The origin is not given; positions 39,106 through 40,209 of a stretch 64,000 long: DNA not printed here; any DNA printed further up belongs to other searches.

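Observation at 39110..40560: AT-rich island carrying a type II R-M pair (DPPY beta-class MTase plus small REase candidate)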

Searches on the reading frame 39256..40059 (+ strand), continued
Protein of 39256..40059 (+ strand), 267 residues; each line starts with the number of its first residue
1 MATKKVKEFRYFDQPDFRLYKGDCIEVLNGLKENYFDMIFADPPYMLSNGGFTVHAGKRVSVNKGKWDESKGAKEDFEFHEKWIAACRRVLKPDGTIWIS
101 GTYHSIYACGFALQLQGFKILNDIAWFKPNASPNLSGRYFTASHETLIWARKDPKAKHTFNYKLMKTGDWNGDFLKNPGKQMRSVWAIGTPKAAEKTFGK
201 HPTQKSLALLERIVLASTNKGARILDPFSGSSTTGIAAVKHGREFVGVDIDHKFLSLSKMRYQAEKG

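Call 45: search_dna_similar(query=window:39256-40059:+, collection=plasmids, mode=protein, max_evalue=1e-20, max_rows=40)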
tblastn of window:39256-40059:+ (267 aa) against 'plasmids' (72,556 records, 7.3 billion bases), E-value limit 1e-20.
Records with a match: 51; places in all: 51; records where one place covers at least 80% of the query: 50.
Best place of each record, by identity: <60% 51.
By first word of the organism name: Azospirillum 12; Lactiplantibacillus 5; Escherichia 5; Sinorhizobium 4; Staphylococcus 3; Clostridium 3; Neisseria 2; Lactococcus 2; Shinella 2; Parasedimentitalea 2; and 9 more.
By predicted mobility (MOB-suite, as given by PLSDB): non-mobilizable 39; mobilizable 9; conjugative 3.
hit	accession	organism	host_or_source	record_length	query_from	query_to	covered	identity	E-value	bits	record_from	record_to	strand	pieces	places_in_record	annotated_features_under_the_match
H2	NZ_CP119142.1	Neisseria gonorrhoeae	Homo sapiens,whole organism,synovial ...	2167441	7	263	96%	51.0%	5e-79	266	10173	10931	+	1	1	none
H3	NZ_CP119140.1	Neisseria gonorrhoeae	Homo sapiens,whole organism,blood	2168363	7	263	96%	51.0%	5e-79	266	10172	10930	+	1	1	none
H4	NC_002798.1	Lactococcus lactis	-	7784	11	261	94%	50.0%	1e-74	253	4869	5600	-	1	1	site-specific DNA-methyltransferase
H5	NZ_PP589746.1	Lactococcus sp.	Bacterial culture,Dairy environment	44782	11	261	94%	50.0%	1e-74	253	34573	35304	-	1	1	site-specific DNA-methyltransferase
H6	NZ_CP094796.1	Staphylococcus aureus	Camel,Skin swab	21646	11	263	95%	48.8%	2e-74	253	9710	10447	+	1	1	site-specific DNA-methyltransferase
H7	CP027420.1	Staphylococcus cohnii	Homo sapiens,peripheral blood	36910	11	263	95%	48.8%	2e-74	253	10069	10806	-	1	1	site-specific DNA-methyltransferase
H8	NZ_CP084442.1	Staphylococcus lugdunensis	Homo sapiens,pure culture,abdominal ...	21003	11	263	95%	48.0%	1e-73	251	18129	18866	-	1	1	site-specific DNA-methyltransferase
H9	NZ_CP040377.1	Lactiplantibacillus plantarum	cell culture,Angelica gigas Nakai root ...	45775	19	266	93%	45.0%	1e-58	207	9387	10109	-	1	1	site-specific DNA-methyltransferase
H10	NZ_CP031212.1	Levilactobacillus brevis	-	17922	19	266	93%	45.0%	2e-58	207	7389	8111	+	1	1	site-specific DNA-methyltransferase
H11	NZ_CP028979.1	Lactiplantibacillus plantarum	liquid feed,pig feed from feed plant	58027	19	266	93%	45.0%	2e-58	207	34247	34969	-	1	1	site-specific DNA-methyltransferase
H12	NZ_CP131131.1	Shinella zoogloeoides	isolate,Activated charcoal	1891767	19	264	92%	44.1%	6e-56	200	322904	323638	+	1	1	none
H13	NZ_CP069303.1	Shinella sp. PSBB067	monoisolate,Minnesota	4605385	19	264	92%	44.1%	9e-56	199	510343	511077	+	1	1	none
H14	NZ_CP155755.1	Sphingomonas parapaucimobilis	Chinese cabbage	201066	1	249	93%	42.9%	6e-52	188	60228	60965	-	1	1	site-specific DNA-methyltransferase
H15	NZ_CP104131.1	Sinorhizobium sp. K101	Phaseolus vulgaris,cell ...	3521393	19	264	92%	43.3%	1e-54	196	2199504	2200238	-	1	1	none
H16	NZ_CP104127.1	Sinorhizobium sp. M103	Phaseolus vulgaris,cell ...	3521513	19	264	92%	43.3%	1e-54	196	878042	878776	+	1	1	none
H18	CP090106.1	Sinorhizobium meliloti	Medicago,Cell culture,Plant nodule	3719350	19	264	92%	43.3%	1e-54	196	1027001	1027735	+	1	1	site-specific DNA-methyltransferase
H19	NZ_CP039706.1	Clostridium butyricum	Homo sapiens,isolation from The first ...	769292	18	265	93%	41.6%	2e-60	213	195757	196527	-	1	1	site-specific DNA-methyltransferase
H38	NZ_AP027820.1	Escherichia coli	Homo sapiens,whole organism,feces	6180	8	261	95%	32.3%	6e-27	116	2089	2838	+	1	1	yhdJ: adenine-specific DNA-methyltransferase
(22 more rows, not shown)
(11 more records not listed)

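Call 46: get_annotated_region(hit=H4, flank=3000)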
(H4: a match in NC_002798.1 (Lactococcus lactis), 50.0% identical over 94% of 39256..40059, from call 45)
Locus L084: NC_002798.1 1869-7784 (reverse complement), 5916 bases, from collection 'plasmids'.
description: Lactococcus lactis plasmid pSRQ700, complete sequence
organism: Lactococcus lactis (NCBI taxid 1358)
taxonomy: Bacteria; Bacillota; Bacilli; Lactobacillales; Streptococcaceae; Lactococcus; Lactococcus lactis
host: -; source: -; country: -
typing (MOB-suite, as given by PLSDB): non-mobilizable; replicon Inc11
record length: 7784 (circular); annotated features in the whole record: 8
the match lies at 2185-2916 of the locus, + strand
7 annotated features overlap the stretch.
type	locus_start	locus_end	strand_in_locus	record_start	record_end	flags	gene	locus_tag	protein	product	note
CDS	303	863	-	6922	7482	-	-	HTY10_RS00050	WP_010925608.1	recombinase family protein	GO:0006310 - DNA recombination [Evidence IEA]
CDS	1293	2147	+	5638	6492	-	-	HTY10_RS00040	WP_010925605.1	DNA adenine methylase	-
CDS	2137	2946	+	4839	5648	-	-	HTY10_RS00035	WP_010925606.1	site-specific DNA-methyltransferase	-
CDS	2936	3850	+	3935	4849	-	-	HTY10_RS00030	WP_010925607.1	type II restriction endonuclease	-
CDS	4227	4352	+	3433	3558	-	-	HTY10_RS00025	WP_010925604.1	recombinase family protein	GO:0006310 - DNA recombination [Evidence IEA]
CDS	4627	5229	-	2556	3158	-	-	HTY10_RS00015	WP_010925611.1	replication protein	-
CDS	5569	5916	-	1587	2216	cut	-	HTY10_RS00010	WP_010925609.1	DUF536 domain-containing protein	-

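Call 47: get_annotated_region(hit=H6, flank=3000)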
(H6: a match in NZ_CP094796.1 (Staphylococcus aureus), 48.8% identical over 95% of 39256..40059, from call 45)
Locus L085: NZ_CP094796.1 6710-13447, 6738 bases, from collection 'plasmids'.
description: Staphylococcus aureus strain IVB6164 plasmid unnamed, complete sequence
organism: Staphylococcus aureus (NCBI taxid 1280)
taxonomy: Bacteria; Bacillota; Bacilli; Bacillales; Staphylococcaceae; Staphylococcus; Staphylococcus aureus
host: -; source: Camel,Skin swab; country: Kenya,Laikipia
typing (MOB-suite, as given by PLSDB): mobilizable; replicon rep_cluster_1017,rep_cluster_1733,rep_cluster_2100
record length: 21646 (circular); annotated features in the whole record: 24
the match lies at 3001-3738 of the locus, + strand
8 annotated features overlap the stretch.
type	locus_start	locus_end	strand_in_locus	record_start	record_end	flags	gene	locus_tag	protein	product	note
CDS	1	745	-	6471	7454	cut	-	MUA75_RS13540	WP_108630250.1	replication initiator protein A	-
CDS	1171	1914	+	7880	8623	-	-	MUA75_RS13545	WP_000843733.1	DUF536 domain-containing protein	-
CDS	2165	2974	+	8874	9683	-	-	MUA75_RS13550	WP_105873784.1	Dam family site-specific DNA-(adenine-N6)-methyltransferase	GO:0006306 - DNA methylation [Evidence IEA]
CDS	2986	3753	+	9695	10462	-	-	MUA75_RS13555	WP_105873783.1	site-specific DNA-methyltransferase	GO:0009307 - DNA restriction-modification system [Evidence IEA]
CDS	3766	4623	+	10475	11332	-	-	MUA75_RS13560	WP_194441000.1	type II restriction endonuclease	-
CDS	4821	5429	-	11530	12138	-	-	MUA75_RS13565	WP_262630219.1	recombinase family protein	GO:0006310 - DNA recombination [Evidence IEA]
CDS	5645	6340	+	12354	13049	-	-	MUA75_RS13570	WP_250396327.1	ATP-binding cassette domain-containing protein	-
CDS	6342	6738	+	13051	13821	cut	-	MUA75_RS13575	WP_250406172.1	ABC transporter permease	GO:0055085 - transmembrane transport [Evidence IEA]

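Call 48: get_annotated_region(hit=H9, flank=3000)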
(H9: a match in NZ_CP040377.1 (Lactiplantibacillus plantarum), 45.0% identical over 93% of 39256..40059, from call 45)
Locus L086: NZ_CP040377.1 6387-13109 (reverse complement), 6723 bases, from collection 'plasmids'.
description: Lactiplantibacillus plantarum subsp. plantarum strain SKO-001 plasmid unnamed3, complete sequence
organism: Lactiplantibacillus plantarum (NCBI taxid 337330)
taxonomy: Bacteria; Bacillota; Bacilli; Lactobacillales; Lactobacillaceae; Lactiplantibacillus; Lactiplantibacillus plantarum
host: -; source: cell culture,Angelica gigas Nakai root surface; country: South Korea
typing (MOB-suite, as given by PLSDB): conjugative; replicon rep_cluster_1465; relaxase MOBQ; mating-pair formation MPF_T
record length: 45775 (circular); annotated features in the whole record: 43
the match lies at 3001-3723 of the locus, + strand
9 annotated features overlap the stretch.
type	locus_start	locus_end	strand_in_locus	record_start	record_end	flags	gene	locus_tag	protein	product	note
CDS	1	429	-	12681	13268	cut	-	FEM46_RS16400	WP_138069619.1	recombinase family protein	GO:0006310 - DNA recombination [Evidence IEA]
CDS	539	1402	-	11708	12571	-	-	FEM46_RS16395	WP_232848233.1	FRG domain-containing protein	-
CDS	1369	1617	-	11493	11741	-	-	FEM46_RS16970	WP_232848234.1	hypothetical protein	-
CDS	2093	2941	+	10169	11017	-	-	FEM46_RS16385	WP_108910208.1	DNA adenine methylase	-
CDS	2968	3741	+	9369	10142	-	-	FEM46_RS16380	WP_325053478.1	site-specific DNA-methyltransferase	GO:0009307 - DNA restriction-modification system [Evidence IEA]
CDS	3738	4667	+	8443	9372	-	-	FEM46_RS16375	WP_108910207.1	type II restriction endonuclease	-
CDS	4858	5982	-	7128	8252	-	-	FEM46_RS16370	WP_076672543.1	ArdC-like ssDNA-binding domain-containing protein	-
CDS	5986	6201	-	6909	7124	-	-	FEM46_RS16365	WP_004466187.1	hypothetical protein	-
CDS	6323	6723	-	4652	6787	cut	topB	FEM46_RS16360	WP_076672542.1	type IA DNA topoisomerase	GO:0006265 - DNA topological change [Evidence IEA]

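Call 50: search_protein_families(library=pfam, proteins=[L084:2936-3850:+, L084:2137-2946:+, L084:1293-2147:+, L085:3766-4623:+, L086:3738-4667:+], max_evalue=0.001)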
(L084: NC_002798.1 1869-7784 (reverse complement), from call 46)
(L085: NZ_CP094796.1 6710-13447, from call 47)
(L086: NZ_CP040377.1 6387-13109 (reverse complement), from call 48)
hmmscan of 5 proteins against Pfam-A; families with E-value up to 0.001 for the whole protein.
L084:2936-3850:+ (304 aa): 1 family
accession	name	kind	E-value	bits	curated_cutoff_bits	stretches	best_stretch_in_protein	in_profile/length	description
PF04556.18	DpnII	-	3.6e-86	289.4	23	1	15-297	2-277/278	DpnII restriction endonuclease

L084:2137-2946:+ (269 aa): 5 families
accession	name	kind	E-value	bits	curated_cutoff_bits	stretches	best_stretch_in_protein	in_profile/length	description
PF01555.25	N6_N4_Mtase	-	1.8e-68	231.2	26.7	1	43-259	2-221/221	DNA methylase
PF09445.16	Methyltransf_15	-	0.0003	20.8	22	0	222-260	3-41/165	RNA cap guanine-N2 methyltransferase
PF03602.21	Cons_hypoth95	-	0.00049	20.3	24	0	25-52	95-124/182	Conserved hypothetical protein 95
PF01170.24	UPF0020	-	0.00061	20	22.3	0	214-245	23-54/197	RMKL-like, methyltransferase domain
PF02086.21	MethyltransfD12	-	0.00072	19.8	22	0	219-260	20-61/253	D12 class N6 adenine-specific DNA methyltransferase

L084:1293-2147:+ (284 aa): 1 family
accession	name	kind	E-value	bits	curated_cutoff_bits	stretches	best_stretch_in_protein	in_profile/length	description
PF02086.21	MethyltransfD12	-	1e-82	278.2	22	1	17-263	1-252/253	D12 class N6 adenine-specific DNA methyltransferase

L085:3766-4623:+ (285 aa): 1 family
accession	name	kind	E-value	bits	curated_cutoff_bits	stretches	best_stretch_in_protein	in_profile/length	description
PF04556.18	DpnII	-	8e-103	344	23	1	5-280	1-278/278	DpnII restriction endonuclease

L086:3738-4667:+ (309 aa): 1 family
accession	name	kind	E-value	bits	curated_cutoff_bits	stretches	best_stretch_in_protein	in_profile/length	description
PF04556.18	DpnII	-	1.5e-79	267.7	23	1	14-303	1-277/278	DpnII restriction endonuclease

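Call 52: get_annotated_region(hit=H2, flank=3000)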
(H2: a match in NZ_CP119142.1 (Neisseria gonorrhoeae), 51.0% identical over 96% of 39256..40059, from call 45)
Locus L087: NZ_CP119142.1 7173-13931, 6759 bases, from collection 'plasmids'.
description: Neisseria gonorrhoeae strain 2022NG-0032 plasmid p2022NG-0032_1, complete sequence
organism: Neisseria gonorrhoeae (NCBI taxid 485)
taxonomy: Bacteria; Pseudomonadota; Betaproteobacteria; Neisseriales; Neisseriaceae; Neisseria; Neisseria gonorrhoeae
host: -; source: Homo sapiens,whole organism,synovial fluid; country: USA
typing (MOB-suite, as given by PLSDB): non-mobilizable
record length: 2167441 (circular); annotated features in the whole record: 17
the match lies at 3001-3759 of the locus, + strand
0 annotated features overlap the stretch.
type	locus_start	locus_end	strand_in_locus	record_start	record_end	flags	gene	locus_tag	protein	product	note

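Call 55: search_protein_families(library=pfam, proteins=[L087:3762-4217:+, L087:1958-2827:+, L087:3064-3441:+], max_evalue=0.01)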
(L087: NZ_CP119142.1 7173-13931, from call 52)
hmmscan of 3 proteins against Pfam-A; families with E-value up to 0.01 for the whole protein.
L087:3762-4217:+ (151 aa): 1 family
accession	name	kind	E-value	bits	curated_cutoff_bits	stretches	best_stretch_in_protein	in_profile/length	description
PF20472.4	PDDEXK_11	-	0.00031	20.9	23.7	1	96-115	62-81/145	PD-(D/E)XK nuclease superfamily domain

L087:1958-2827:+ (289 aa): 3 families
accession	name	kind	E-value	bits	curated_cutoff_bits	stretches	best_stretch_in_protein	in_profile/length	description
PF06044.18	DpnI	-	1.5e-77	259.9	26.7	1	27-206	1-182/183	Dam-replacing family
PF17726.7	DpnI_C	-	8.1e-33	112.9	23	1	210-278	1-70/70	Dam-replacing HTH domain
PF14205.11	Cys_rich_KTR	-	0.0051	17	25.5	0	59-98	5-46/54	Cysteine-rich KTR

L087:3064-3441:+ (125 aa): 1 family
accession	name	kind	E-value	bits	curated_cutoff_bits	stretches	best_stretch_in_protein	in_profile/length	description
PF01555.25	N6_N4_Mtase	-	6.6e-24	85.5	26.7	1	14-125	2-102/221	DNA methylase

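Call 65: find_encoding_contigs(protein=P0125, flank=3000, max_places=1)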
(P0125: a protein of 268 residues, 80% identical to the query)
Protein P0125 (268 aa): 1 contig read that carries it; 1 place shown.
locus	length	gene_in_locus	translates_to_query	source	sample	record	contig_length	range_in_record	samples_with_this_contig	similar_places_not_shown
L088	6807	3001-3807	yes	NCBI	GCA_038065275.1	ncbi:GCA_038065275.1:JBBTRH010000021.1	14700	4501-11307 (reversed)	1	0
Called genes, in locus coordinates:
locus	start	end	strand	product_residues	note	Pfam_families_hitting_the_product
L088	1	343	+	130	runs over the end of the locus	PF00213:OSCP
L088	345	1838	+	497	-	PF02874:ATP-synt_ab_N, PF00006:ATP-synt_ab, PF06745:ATPase (weak), PF00306:ATP-synt_ab_C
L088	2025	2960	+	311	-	PF00231:ATP-synt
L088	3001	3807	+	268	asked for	PF01555:N6_N4_Mtase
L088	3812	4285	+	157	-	-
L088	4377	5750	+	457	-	PF02874:ATP-synt_ab_N, PF00006:ATP-synt_ab, PF22919:ATP-synt_VA_C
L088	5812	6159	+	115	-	PF05635:23S_rRNA_IVP, PF22296:bAvd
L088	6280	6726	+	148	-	PF02823:ATP-synt_DE_N, PF00401:ATP-synt_DE (weak)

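Call 66: find_encoding_contigs(protein=P0128, flank=3000, max_places=1)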
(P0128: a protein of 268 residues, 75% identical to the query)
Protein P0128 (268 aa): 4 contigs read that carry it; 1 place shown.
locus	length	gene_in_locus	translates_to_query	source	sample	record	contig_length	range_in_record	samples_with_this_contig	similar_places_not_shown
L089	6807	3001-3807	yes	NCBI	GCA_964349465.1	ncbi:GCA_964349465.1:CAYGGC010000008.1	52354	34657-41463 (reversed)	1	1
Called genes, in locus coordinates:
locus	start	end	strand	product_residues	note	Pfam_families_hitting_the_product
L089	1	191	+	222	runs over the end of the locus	-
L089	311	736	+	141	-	-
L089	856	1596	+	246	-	PF00106:adh_short, PF08659:KR (weak), PF13561:adh_short_C2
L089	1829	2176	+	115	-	-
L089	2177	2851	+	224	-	PF08937:ThsB_TIR (weak)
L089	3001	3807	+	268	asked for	PF13847:Methyltransf_31 (faint), PF01555:N6_N4_Mtase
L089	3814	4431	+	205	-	PF02976:MutH (faint)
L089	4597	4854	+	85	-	-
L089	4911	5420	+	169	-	PF10881:DUF2726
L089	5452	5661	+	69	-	-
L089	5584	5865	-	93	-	-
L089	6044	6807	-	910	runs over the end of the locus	PF02739:5_3_exonuc_N, PF01367:5_3_exonuc, PF01612:DNA_pol_A_exo1, PF22619:DNA_polI_exo1, PF00476:DNA_pol_A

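Call 67: find_encoding_contigs(protein=P0136, flank=3000, max_places=1)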
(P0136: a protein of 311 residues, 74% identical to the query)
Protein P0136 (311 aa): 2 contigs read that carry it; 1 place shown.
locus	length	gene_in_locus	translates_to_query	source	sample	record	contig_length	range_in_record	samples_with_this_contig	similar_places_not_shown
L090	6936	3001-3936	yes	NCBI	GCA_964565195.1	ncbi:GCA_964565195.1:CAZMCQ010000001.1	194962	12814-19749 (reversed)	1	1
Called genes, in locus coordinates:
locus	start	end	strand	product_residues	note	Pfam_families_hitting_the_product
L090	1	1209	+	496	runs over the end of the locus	-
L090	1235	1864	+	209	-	PF12705:PDDEXK_1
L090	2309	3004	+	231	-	PF20582:UPF0758_N, PF04002:RadC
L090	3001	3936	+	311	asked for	PF01555:N6_N4_Mtase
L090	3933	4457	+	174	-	-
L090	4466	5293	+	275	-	PF14338:Mrr_N, PF04471:Mrr_cat, PF22722:NA-iREase1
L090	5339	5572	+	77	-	-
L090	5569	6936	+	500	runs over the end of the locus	PF00078:RVT_1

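Call 68: find_encoding_contigs(protein=P0139, flank=3000, max_places=1)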
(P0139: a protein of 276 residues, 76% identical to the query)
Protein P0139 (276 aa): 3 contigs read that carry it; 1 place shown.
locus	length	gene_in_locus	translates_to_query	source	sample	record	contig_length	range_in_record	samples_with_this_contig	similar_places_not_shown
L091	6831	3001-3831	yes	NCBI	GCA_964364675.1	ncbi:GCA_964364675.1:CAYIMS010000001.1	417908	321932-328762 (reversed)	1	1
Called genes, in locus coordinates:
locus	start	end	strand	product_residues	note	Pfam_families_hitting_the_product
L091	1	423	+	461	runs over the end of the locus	PF01637:ATPase_2, PF13173:AAA_14 (weak), PF03008:DUF234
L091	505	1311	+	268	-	PF13489:Methyltransf_23, PF01209:Ubie_methyltran, PF13847:Methyltransf_31, PF08241:Methyltransf_11, PF08242:Methyltransf_12, PF13649:Methyltransf_25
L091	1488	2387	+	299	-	-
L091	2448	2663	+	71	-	-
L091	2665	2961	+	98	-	-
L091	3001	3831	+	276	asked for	PF01555:N6_N4_Mtase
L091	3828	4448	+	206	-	PF02976:MutH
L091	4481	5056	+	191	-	-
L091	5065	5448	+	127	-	-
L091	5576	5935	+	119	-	PF07237:DUF1428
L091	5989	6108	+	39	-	-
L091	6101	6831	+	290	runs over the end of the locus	PF02661:Fic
